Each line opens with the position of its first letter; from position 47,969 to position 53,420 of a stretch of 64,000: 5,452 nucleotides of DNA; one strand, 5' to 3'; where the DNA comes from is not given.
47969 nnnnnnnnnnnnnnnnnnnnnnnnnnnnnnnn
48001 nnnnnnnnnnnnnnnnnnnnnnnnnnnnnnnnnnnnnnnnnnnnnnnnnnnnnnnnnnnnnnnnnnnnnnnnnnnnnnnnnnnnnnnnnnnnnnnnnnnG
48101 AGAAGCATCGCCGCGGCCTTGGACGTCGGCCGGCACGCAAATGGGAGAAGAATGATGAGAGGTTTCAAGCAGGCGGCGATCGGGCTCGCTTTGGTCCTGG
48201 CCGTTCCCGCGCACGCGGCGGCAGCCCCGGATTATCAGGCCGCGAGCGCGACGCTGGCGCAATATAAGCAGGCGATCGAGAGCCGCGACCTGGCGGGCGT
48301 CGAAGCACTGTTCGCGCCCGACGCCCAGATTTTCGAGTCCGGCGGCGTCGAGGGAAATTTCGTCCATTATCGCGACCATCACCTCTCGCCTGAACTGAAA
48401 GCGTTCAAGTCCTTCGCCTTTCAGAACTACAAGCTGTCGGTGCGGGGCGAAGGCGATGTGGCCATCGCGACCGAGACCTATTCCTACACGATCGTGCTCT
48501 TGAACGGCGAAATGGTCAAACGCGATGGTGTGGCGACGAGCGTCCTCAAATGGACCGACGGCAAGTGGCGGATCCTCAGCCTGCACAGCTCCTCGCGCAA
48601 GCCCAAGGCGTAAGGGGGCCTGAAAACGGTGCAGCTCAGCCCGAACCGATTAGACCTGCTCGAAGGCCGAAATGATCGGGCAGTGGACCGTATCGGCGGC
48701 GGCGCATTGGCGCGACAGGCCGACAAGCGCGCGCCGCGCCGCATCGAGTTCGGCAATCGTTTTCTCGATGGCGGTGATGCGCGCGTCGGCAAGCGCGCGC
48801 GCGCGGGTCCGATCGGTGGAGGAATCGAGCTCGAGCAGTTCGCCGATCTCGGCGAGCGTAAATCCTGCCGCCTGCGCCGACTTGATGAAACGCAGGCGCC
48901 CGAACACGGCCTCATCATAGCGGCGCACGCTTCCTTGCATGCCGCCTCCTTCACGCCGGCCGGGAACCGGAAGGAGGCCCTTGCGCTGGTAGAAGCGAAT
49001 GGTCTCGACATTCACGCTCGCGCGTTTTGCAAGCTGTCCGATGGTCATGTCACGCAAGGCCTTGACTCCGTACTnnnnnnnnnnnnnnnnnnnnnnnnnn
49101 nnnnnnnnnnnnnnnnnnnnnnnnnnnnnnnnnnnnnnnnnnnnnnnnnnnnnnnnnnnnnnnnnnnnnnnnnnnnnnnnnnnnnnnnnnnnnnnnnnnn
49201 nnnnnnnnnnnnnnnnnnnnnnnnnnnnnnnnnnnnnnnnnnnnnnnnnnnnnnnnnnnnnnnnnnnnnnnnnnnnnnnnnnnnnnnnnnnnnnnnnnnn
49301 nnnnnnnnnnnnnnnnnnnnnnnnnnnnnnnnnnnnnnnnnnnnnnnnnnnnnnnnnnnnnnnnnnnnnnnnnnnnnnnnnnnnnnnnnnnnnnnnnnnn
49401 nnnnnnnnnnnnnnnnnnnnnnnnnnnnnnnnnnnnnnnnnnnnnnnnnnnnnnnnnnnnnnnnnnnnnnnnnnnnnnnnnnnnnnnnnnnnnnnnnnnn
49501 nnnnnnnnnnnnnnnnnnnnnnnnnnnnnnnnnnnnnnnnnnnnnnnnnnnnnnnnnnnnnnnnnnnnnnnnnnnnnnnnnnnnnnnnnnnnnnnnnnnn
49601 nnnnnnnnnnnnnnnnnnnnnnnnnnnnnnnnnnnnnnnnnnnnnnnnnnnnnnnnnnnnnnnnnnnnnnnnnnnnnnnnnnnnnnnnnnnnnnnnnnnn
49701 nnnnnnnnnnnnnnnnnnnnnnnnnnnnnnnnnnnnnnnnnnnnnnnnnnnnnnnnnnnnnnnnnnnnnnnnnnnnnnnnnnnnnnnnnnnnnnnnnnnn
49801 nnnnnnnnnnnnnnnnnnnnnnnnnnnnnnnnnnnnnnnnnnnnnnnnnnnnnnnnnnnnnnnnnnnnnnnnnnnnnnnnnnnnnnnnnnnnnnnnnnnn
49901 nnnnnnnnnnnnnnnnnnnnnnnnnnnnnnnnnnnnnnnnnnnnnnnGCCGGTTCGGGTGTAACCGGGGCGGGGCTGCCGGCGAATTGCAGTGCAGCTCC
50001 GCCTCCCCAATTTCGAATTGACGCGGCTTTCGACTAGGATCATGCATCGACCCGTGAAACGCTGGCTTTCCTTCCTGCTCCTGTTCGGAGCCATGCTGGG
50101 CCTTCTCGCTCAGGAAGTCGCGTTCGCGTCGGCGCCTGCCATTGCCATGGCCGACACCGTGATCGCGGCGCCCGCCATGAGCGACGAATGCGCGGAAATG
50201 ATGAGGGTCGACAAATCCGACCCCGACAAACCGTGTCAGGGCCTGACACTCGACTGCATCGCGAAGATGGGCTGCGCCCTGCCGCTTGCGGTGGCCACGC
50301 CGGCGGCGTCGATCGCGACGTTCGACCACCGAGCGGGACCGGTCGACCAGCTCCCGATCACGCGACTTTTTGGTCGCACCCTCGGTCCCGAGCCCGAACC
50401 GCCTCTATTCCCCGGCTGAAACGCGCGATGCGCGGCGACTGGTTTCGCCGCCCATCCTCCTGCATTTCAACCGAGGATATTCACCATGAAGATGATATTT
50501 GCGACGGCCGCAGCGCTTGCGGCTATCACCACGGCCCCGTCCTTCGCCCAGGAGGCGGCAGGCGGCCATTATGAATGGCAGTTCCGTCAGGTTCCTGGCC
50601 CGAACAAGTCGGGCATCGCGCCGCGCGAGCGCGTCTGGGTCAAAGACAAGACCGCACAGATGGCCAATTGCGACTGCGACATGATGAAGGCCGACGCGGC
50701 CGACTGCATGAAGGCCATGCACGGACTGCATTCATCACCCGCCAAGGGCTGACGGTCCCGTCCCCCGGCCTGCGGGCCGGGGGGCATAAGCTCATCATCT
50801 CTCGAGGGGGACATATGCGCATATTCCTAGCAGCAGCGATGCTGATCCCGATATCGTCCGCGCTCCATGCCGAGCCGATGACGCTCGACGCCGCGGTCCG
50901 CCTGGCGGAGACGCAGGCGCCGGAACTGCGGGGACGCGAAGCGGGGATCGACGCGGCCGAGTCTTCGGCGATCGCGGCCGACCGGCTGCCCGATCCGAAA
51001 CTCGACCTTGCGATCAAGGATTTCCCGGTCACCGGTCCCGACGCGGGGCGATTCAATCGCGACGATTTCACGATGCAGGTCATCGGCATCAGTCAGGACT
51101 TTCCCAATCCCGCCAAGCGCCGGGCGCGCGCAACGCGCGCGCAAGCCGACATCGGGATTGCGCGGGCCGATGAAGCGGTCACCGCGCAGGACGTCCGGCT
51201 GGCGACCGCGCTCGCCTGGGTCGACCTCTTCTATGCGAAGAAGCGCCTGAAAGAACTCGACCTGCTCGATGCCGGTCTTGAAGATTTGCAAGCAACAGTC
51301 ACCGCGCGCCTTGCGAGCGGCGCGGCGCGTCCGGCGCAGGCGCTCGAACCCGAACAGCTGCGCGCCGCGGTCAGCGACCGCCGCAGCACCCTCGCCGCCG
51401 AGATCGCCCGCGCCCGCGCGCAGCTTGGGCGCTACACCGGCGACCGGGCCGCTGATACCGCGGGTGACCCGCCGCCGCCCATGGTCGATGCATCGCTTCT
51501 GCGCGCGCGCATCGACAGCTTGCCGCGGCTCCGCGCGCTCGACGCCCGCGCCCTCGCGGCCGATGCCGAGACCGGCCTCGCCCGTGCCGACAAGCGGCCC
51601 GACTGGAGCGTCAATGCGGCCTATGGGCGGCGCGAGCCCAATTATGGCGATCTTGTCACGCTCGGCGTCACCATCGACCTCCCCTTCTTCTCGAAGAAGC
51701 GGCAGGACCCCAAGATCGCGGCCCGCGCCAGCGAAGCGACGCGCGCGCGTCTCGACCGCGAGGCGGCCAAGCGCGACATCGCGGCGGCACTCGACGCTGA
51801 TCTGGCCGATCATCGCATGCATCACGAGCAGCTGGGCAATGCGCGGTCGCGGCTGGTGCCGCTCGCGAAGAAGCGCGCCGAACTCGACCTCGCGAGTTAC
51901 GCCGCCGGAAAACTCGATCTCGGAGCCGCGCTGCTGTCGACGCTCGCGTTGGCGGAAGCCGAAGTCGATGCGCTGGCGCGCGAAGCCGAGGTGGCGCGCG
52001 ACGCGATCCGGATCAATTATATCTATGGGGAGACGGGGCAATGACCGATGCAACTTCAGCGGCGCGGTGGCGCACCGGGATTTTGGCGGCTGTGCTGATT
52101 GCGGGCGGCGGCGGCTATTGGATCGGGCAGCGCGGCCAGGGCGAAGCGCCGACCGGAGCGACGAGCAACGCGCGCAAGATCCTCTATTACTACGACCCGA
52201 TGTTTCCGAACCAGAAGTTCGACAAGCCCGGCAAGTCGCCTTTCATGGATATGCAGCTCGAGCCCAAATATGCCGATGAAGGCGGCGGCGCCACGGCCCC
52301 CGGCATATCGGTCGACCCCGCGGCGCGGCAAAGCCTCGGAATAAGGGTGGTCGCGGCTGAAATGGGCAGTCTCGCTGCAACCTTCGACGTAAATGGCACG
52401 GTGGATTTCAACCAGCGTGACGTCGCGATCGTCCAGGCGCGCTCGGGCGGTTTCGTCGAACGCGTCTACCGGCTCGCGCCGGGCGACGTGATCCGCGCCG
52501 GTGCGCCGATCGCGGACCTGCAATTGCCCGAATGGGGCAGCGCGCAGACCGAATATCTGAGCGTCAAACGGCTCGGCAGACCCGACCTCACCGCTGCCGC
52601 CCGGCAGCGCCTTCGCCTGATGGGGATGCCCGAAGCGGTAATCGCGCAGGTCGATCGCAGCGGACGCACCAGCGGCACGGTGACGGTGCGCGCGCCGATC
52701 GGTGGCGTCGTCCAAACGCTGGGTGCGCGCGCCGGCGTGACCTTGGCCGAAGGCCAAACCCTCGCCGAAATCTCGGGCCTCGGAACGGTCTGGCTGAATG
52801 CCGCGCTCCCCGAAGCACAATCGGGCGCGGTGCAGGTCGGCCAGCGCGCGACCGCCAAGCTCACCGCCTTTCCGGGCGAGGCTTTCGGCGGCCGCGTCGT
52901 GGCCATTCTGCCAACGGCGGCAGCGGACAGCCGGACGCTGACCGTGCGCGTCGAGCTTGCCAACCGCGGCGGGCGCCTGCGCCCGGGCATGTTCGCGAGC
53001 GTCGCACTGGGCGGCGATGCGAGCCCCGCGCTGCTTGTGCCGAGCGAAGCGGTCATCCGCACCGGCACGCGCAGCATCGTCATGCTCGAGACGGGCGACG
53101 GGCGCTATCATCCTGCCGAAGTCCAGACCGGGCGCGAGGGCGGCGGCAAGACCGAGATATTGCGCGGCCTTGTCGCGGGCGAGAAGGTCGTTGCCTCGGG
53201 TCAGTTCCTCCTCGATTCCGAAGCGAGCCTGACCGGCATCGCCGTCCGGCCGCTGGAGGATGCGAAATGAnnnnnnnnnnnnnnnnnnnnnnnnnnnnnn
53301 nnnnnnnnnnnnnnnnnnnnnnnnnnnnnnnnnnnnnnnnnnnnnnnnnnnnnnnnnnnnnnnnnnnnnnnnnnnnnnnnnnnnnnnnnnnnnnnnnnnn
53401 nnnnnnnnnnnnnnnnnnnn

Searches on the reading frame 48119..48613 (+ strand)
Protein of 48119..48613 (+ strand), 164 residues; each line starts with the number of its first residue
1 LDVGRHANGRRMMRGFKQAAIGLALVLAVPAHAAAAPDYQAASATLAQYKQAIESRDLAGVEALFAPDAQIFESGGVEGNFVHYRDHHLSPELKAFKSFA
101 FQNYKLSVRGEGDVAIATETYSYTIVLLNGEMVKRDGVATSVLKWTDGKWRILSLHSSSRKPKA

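Call 38: search_protein_families(library=pfam, proteins=[window:48119-48613:+], max_evalue=0.00001)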
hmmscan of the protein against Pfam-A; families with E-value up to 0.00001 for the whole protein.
window:48119-48613:+ (164 aa): 3 families
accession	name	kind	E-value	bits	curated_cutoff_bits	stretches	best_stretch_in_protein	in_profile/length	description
PF13474.12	SnoaL_3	-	7.9e-13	49.3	22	1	44-158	3-117/121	SnoaL-like domain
PF14534.12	DUF4440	-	7.1e-11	42.9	25.2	1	46-152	5-107/107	Domain of unknown function (DUF4440)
PF08332.16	CaMKII_AD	-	1.9e-06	28.5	22.1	1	45-159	8-126/128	Calcium/calmodulin dependent protein kinase II association domain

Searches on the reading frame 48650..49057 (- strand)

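Call 38: search_protein_families(library=pfam, proteins=[window:48650-49057:-], max_evalue=0.00001)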
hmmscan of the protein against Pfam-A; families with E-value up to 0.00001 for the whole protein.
window:48650-49057:- (135 aa): 3 families
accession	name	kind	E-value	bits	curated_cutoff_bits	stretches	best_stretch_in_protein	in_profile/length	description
PF09278.17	MerR-DNA-bind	-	3e-16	60.2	25.4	1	54-113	3-64/65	MerR, DNA binding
PF13411.12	MerR_1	-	1.6e-15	57.4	21.6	1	4-76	1-67/69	MerR HTH family regulatory protein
PF00376.29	MerR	-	2.2e-12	47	28.2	1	5-38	1-34/38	MerR family regulatory protein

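Call 43: search_protein_families(library=ncbifam, proteins=[window:48650-49057:-], max_evalue=0.00001)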
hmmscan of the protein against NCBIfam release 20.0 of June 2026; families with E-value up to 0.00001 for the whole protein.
window:48650-49057:- (135 aa): 12 families
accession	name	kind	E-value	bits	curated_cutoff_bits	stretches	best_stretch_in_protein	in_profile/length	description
TIGR02051.1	MerR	equivalog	3.1e-33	114.7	150.85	1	5-131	1-123/124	mercury resistance transcriptional regulator MerR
NF010315.0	PRK13752.1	subfamily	1.9e-30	105.8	261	1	2-132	6-132/144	mercury resistance transcriptional regulator MerR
NF007069.0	PRK09514.1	equivalog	3.3e-25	88.7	143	1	5-134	3-132/141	Zn(2+)-responsive transcriptional regulator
TIGR02043.1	ZntR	equivalog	2.4e-24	85.9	167.95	1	5-133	3-131/131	Zn(2+)-responsive transcriptional regulator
TIGR02044.1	CueR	equivalog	2.7e-23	82.4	147.4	1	4-131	1-125/127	Cu(I)-responsive transcriptional regulator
TIGR02047.1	CadR-PbrR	equivalog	4.6e-23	81.6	151.45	1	4-129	1-124/127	Cd(II)/Pb(II)-responsive transcriptional regulator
NF007590.0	PRK10227.1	equivalog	3.2e-17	62.9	244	1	4-131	1-125/135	Cu(I)-responsive transcriptional regulator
TIGR01950.1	SoxR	equivalog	1.3e-14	54.1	116.9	1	4-113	2-108/142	redox-sensitive transcriptional activator SoxR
TIGR02054.1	MerD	equivalog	5.2e-09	36.7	103.65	1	1-123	1-111/120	mercuric resistance transcriptional repressor MerD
NF041849.1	trans_regNmlR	equivalog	1.6e-07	31.4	175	1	4-109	1-103/117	stress response transcriptional regulator NmlR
NF047375.1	HeatShock_HspR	equivalog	2.5e-07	30.6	105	1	5-88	5-83/92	heat shock protein transcriptional repressor HspR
NF033783.1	coreg_MerD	equivalog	3.4e-06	27.5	170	1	1-120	1-108/121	mercury resistance co-regulator MerD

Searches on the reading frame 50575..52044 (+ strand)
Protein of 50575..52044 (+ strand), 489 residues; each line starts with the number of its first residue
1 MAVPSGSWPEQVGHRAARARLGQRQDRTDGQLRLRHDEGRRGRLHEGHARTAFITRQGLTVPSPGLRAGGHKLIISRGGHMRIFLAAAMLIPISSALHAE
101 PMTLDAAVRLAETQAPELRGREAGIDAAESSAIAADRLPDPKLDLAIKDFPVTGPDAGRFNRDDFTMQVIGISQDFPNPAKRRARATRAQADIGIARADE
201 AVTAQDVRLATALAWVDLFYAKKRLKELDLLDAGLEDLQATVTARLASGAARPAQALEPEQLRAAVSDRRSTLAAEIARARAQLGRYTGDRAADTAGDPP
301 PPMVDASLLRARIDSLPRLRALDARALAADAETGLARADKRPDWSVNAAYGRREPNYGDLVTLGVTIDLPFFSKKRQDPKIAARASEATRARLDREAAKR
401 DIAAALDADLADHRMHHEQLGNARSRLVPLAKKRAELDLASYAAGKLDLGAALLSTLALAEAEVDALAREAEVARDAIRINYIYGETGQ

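Call 87: search_protein_families(library=pfam, proteins=[window:50575-52044:+], max_evalue=0.001)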
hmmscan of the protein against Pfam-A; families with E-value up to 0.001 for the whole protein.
window:50575-52044:+ (489 aa): 1 family
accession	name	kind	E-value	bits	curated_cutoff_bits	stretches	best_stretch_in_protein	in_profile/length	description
PF02321.23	OEP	-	8.1e-28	97.9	22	2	308-484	4-186/187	Outer membrane efflux protein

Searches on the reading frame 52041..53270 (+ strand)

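Call 38: search_protein_families(library=pfam, proteins=[window:52041-53270:+], max_evalue=0.00001)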
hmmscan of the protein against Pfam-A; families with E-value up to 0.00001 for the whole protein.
window:52041-53270:+ (409 aa): 4 families
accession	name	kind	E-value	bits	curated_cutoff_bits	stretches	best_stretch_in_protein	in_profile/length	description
PF16576.10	HlyD_D23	-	4.1e-68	229.3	30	1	111-319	2-214/214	Barrel-sandwich domain of CusB or HlyD membrane-fusion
PF16572.11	HlyD_D4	-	1.3e-18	67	26.4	1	157-209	1-54/55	Long alpha hairpin domain of cation efflux system protein, CusB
PF13437.12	HlyD_3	-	1.5e-18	67.9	22.2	1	215-316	1-106/106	HlyD family secretion protein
PF19335.5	HMBD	-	8.5e-10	38.9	23.6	1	49-76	1-28/28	Heavy metal binding domain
